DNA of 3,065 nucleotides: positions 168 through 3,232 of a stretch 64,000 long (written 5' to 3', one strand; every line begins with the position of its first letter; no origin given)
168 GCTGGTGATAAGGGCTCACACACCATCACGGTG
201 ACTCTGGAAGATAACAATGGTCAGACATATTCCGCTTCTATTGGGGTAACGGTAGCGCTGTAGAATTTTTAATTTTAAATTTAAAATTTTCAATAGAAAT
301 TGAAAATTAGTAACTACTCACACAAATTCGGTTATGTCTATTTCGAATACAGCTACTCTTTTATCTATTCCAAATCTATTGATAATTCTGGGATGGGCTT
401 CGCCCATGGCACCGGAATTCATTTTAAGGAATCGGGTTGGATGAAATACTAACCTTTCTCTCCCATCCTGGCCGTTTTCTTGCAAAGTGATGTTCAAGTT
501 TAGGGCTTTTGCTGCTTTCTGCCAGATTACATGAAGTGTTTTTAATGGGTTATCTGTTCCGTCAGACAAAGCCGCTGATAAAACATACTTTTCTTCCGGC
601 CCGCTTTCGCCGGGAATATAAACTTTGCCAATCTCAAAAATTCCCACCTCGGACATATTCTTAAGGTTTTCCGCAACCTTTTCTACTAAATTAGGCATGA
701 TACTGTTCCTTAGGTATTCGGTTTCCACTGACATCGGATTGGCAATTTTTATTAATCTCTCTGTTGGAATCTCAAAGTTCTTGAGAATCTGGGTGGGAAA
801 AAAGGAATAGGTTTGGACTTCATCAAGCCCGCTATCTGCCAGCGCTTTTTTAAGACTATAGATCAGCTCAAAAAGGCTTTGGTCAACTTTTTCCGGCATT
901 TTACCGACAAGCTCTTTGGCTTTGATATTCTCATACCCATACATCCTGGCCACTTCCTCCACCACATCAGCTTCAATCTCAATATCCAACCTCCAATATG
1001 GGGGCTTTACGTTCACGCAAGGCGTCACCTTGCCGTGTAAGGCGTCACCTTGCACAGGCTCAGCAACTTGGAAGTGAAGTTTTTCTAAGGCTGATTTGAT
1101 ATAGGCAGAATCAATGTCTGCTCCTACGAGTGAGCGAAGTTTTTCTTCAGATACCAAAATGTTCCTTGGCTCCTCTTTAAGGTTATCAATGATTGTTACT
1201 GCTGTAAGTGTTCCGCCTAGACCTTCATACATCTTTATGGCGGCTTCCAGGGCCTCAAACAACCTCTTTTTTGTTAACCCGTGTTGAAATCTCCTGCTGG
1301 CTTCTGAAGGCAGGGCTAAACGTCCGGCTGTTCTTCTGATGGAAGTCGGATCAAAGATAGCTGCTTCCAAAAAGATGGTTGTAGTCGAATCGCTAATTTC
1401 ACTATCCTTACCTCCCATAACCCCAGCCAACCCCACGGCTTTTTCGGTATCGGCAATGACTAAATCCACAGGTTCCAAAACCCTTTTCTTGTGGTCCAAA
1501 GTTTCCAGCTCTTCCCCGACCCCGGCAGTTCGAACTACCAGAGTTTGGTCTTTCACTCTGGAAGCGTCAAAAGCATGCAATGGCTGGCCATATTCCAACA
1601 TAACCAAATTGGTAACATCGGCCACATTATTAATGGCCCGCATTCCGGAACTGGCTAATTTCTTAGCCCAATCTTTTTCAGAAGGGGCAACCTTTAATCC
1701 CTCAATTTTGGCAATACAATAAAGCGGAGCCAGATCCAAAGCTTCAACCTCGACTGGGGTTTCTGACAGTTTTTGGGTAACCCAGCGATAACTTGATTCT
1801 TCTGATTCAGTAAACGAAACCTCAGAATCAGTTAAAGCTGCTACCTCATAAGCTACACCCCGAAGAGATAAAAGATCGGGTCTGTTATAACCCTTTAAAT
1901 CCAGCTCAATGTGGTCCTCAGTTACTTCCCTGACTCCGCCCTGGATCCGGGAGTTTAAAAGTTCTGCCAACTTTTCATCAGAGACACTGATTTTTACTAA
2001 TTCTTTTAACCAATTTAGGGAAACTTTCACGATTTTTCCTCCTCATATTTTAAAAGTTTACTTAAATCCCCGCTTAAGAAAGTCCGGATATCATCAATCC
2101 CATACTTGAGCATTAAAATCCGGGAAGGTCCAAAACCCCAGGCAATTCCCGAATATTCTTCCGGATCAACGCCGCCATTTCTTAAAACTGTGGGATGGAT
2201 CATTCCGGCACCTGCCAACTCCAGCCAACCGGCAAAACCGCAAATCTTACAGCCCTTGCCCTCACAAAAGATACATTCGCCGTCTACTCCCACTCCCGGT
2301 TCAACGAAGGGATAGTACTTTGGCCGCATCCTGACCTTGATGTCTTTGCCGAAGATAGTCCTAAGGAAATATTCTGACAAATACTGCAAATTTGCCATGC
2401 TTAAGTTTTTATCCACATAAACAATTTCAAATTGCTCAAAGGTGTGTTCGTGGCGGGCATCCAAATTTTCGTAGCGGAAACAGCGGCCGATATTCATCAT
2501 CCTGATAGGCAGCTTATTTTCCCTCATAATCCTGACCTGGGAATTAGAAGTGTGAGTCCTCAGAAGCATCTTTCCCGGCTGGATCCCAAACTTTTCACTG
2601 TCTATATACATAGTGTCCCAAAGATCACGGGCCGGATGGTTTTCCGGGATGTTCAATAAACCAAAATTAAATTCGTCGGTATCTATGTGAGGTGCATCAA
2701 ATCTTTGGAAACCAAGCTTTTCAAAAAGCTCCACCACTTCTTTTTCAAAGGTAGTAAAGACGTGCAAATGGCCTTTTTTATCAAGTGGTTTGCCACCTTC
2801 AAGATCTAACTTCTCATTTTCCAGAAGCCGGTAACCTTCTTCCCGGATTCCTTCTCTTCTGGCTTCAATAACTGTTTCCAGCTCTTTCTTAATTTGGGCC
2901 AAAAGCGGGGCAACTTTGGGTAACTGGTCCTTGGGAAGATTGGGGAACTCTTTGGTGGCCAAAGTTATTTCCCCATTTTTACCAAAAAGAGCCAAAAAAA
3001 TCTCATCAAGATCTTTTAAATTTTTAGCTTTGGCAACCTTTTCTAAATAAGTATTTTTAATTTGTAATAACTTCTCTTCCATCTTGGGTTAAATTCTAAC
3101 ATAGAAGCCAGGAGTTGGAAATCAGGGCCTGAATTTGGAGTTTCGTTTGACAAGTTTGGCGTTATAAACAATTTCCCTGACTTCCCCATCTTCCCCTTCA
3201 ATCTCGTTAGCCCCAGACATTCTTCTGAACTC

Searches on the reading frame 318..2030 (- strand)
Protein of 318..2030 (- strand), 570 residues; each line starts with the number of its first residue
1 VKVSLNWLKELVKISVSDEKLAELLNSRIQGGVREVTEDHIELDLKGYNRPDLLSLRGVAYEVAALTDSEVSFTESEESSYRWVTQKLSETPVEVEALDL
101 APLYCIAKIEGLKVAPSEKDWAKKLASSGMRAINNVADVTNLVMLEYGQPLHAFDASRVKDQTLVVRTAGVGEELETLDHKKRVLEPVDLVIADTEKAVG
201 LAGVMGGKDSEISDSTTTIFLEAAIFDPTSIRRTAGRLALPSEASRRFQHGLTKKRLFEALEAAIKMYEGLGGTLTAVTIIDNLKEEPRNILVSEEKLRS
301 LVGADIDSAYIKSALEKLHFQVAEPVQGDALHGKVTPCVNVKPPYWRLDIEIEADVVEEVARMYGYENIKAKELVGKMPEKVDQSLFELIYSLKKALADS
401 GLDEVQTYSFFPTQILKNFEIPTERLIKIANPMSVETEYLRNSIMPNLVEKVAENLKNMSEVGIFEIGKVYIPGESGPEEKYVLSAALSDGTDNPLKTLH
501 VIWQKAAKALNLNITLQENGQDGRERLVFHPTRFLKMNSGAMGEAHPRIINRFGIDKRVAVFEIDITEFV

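Call 69: search_protein_families(library=ncbifam, proteins=[window:318-2030:-], max_evalue=1e-10)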
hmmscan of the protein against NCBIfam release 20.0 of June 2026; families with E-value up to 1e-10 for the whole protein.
window:318-2030:- (570 aa): 3 families
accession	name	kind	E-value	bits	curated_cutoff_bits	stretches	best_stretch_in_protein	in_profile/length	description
TIGR00472.1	pheT_bact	equivalog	4.6e-119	398.9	402.65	1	40-568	160-690/798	phenylalanine--tRNA ligase subunit beta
NF001882.0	PRK00629.5-4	equivalog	7.5e-41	140.3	527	1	49-469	170-559/725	phenylalanine--tRNA ligase subunit beta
TIGR00471.1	pheT_arch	equivalog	6.3e-33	114.1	282.65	1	282-569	273-550/551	phenylalanine--tRNA ligase subunit beta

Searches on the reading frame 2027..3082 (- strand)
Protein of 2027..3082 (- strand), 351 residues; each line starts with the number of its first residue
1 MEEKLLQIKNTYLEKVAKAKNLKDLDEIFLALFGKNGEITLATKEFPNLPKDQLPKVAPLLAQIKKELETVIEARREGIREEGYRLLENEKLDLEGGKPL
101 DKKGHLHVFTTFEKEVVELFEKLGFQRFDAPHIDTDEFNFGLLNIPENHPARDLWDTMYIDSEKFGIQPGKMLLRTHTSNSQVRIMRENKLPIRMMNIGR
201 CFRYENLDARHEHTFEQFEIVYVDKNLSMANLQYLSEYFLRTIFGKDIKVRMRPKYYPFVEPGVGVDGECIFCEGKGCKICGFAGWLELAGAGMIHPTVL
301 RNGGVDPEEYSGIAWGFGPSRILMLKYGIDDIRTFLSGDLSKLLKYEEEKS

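Call 69: search_protein_families(library=ncbifam, proteins=[window:2027-3082:-], max_evalue=1e-10)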
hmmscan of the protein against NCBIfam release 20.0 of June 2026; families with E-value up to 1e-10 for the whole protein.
window:2027-3082:- (351 aa): 4 families
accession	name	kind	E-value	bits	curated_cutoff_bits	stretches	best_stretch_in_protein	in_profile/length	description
TIGR00468.1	pheS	equivalog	5.2e-74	249.4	237.45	1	45-343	8-319/324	phenylalanine--tRNA ligase subunit alpha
NF003210.0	PRK04172.1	equivalog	7.7e-51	173.4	350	2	171-347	331-492/496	phenylalanine--tRNA ligase subunit alpha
NF051887.1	PheS_related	equivalog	1.5e-26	93.4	300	1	106-339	11-232/349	PheS-related mystery ligase SrmL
TIGR00469.1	pheS_mito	equivalog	3.3e-17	62.3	258.35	0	246-342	255-339/451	phenylalanine--tRNA ligase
